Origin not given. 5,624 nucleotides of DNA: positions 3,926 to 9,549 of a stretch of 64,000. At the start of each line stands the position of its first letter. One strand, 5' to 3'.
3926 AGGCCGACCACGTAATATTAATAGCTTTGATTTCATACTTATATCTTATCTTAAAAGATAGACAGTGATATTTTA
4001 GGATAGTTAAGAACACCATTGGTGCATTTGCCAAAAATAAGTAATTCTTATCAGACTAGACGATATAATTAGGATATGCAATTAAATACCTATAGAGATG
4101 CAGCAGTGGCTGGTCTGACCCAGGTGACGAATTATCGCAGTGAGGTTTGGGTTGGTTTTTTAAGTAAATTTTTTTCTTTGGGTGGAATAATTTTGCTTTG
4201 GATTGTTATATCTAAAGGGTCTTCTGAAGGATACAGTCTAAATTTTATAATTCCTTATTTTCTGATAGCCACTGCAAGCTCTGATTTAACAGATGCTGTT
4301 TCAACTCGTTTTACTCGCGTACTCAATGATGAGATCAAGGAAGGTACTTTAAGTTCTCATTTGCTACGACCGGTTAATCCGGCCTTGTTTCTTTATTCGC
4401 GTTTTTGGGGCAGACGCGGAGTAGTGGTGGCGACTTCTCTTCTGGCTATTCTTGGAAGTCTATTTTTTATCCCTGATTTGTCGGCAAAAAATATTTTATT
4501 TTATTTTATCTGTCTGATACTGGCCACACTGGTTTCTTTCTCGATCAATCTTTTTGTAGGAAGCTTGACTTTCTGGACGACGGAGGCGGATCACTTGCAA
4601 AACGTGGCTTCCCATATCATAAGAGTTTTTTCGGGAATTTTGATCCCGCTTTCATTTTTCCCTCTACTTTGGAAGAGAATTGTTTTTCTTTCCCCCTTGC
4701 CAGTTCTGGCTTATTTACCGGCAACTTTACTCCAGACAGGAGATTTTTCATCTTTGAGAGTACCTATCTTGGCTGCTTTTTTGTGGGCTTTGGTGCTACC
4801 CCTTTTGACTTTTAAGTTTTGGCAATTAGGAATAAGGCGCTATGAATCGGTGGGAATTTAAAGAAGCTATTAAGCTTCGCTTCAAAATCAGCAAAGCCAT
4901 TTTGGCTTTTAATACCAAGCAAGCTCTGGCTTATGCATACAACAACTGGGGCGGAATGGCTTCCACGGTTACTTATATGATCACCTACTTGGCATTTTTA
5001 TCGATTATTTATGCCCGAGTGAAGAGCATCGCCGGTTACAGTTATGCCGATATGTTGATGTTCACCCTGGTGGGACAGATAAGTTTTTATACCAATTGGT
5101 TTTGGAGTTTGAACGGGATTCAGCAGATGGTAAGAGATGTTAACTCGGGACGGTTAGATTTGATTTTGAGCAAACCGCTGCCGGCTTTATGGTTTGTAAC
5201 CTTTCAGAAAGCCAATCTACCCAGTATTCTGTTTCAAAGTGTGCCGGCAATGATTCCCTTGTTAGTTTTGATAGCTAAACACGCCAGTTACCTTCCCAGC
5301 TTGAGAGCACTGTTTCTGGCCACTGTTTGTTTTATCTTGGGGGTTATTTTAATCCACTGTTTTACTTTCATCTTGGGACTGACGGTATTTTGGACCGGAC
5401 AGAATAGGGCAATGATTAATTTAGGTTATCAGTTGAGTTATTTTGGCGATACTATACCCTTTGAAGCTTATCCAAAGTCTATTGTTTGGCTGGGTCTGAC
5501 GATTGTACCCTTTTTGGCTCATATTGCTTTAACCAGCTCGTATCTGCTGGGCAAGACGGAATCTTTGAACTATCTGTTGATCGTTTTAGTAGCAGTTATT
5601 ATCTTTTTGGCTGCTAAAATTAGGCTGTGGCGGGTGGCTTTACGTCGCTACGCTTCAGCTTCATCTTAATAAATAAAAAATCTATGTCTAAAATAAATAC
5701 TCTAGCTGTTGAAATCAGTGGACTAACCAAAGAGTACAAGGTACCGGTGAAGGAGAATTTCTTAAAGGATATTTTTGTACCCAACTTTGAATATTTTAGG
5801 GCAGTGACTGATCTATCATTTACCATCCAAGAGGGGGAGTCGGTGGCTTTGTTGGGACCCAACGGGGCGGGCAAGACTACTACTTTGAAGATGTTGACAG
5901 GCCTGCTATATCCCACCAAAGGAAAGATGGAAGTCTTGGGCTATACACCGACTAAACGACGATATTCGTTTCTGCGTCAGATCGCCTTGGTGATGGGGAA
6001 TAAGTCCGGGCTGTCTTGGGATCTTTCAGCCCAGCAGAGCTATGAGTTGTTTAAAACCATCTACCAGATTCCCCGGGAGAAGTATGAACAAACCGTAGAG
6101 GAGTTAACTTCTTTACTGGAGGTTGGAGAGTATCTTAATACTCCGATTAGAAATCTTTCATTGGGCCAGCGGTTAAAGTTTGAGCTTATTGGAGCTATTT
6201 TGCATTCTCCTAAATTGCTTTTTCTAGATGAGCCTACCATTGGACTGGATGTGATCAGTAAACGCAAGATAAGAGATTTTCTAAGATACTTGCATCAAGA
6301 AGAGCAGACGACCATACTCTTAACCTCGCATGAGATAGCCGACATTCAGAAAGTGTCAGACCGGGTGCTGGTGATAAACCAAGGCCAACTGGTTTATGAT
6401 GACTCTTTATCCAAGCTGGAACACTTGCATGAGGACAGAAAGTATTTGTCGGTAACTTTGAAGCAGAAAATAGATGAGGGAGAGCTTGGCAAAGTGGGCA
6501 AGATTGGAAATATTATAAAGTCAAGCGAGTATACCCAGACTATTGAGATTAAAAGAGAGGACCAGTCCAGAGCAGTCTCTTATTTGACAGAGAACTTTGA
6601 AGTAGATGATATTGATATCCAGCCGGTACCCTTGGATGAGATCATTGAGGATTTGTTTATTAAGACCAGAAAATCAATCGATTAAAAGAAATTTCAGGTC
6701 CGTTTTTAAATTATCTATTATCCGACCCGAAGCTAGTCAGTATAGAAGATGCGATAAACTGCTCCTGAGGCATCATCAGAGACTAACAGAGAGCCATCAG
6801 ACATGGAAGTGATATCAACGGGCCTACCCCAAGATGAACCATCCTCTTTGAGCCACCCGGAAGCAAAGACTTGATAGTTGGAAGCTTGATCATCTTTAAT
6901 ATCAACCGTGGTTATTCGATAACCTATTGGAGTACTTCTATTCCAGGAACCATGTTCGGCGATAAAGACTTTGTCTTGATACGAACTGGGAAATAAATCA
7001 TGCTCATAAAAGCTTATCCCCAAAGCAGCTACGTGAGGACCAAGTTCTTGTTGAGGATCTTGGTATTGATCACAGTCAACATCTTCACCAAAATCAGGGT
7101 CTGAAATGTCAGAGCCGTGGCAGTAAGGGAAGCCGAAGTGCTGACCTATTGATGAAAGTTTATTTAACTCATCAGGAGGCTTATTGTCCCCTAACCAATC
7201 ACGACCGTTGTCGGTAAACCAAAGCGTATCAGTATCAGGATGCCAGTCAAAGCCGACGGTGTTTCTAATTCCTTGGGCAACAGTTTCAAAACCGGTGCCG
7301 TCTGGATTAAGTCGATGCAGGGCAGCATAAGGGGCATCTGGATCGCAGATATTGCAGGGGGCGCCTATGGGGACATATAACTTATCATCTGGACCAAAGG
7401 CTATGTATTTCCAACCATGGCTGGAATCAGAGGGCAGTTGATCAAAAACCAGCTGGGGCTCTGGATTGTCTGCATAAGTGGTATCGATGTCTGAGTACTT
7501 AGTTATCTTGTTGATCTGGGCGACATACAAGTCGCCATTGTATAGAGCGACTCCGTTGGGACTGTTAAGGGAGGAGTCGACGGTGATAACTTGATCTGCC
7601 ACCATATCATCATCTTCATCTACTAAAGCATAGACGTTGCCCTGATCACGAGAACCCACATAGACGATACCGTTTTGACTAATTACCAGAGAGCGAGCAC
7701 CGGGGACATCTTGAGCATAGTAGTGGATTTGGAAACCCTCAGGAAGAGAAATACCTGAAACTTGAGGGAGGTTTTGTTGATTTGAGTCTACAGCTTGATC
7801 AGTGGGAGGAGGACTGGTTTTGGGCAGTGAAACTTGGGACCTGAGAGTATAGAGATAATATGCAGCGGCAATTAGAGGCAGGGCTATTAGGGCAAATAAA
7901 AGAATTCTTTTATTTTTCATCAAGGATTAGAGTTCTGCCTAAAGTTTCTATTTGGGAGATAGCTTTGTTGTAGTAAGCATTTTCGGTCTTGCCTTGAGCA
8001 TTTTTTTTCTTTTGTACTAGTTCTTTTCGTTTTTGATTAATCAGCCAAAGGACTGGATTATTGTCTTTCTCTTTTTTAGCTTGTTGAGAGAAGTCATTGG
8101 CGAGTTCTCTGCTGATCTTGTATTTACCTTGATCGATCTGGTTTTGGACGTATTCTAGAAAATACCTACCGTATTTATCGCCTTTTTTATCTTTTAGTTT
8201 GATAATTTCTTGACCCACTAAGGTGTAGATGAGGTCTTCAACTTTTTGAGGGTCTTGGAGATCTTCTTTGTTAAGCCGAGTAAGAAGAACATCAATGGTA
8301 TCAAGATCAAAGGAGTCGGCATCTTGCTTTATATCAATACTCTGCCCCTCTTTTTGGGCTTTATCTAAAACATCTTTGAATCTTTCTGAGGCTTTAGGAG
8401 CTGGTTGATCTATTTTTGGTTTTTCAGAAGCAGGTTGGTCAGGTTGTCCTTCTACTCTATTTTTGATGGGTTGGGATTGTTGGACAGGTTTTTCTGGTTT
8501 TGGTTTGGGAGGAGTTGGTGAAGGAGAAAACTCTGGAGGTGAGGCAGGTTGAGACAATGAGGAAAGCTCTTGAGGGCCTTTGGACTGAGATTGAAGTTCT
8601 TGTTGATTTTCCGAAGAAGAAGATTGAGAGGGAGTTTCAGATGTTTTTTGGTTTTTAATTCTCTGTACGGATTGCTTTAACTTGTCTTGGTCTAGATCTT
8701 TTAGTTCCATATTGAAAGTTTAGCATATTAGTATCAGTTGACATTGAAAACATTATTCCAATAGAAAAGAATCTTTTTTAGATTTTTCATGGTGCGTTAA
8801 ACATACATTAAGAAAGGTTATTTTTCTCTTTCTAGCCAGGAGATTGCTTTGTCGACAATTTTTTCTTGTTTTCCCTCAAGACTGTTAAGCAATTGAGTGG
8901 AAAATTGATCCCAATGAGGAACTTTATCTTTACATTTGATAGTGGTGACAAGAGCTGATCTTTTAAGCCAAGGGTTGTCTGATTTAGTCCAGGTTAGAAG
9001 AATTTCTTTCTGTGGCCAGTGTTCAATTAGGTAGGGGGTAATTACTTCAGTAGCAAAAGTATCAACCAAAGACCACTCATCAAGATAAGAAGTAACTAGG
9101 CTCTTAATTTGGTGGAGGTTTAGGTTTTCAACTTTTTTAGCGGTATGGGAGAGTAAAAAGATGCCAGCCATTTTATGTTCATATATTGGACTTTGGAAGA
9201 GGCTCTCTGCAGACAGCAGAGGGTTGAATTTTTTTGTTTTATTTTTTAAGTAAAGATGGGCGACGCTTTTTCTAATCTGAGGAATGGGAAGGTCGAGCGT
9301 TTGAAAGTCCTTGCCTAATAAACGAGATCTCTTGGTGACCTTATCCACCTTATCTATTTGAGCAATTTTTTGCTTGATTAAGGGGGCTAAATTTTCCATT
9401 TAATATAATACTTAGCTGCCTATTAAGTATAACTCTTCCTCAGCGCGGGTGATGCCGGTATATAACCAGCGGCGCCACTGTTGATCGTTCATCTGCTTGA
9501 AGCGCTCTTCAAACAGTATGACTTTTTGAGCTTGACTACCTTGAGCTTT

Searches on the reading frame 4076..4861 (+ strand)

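Call 40: search_protein_families(library=pfam, proteins=[window:4076-4861:+], max_evalue=0.001)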
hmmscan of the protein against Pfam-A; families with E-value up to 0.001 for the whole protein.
window:4076-4861:+ (261 aa): 2 families
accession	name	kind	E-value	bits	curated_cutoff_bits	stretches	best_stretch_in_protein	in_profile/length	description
PF06182.17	ABC2_membrane_6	-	1.3e-22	81.2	22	1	37-260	6-229/229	ABC-2 family transporter protein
PF01061.29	ABC2_membrane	-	9e-06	25.8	26.9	1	85-208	74-199/211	ABC-2 type transporter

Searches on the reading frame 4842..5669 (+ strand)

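Call 40: search_protein_families(library=pfam, proteins=[window:4842-5669:+], max_evalue=0.001)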
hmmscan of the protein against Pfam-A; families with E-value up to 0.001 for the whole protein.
window:4842-5669:+ (275 aa): 1 family
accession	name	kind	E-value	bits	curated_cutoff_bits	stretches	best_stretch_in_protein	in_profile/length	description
PF06182.17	ABC2_membrane_6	-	4.8e-28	99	22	1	45-274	3-229/229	ABC-2 family transporter protein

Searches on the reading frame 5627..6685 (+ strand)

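Call 40: search_protein_families(library=pfam, proteins=[window:5627-6685:+], max_evalue=0.001)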
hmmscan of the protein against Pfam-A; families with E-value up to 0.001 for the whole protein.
window:5627-6685:+ (352 aa): 6 families
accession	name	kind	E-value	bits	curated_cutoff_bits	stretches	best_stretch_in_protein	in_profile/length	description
PF00005.33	ABC_tran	-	1.8e-27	97.1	25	1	61-204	2-136/137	ABC transporter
PF13304.12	AAA_21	-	3.7e-13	50.6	27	1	162-236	223-299/304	AAA domain, putative AbiEii toxin, Type IV TA system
PF13401.12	AAA_22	-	8.6e-05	23.3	27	0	71-148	6-78/130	AAA domain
PF13555.12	AAA_29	-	0.00027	21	27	1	47-98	2-50/61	P-loop containing region of AAA domain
PF25199.1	nSTAND_NTPase5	-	0.00054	20.3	34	0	68-152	39-123/145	Novel STAND NTPase 5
PF13604.12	AAA_30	-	0.00065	19.9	27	0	72-116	20-62/191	AAA domain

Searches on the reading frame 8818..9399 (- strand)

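Call 3: search_protein_families(library=pfam, proteins=[window:8818-9399:-], max_evalue=0.01)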
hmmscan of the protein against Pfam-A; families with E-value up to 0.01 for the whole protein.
window:8818-9399:- (193 aa): 2 families
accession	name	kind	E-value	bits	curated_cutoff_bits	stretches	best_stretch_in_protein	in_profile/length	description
PF08713.17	DNA_alkylation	-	8.6e-25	88.1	21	1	10-189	3-178/213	DNA alkylation repair enzyme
PF18086.7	PPIP5K2_N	-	0.0071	16.9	35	0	87-148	9-68/90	Diphosphoinositol pentakisphosphate kinase 2 N-terminal domain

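Call 4: search_protein_families(library=padloc, proteins=[window:8818-9399:-], max_evalue=0.01)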
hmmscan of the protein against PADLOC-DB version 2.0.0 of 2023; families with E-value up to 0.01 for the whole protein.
window:8818-9399:- (193 aa): 0 families

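Call 5: search_protein_families(library=ncbifam, proteins=[window:8818-9399:-], max_evalue=0.01)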
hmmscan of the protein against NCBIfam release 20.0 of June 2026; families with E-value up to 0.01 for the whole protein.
window:8818-9399:- (193 aa): 0 families

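Call 47: search_protein_families(library=phrogs, proteins=[window:8818-9399:-], max_evalue=0.001)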
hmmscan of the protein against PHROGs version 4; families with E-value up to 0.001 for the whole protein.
window:8818-9399:- (193 aa): 0 families
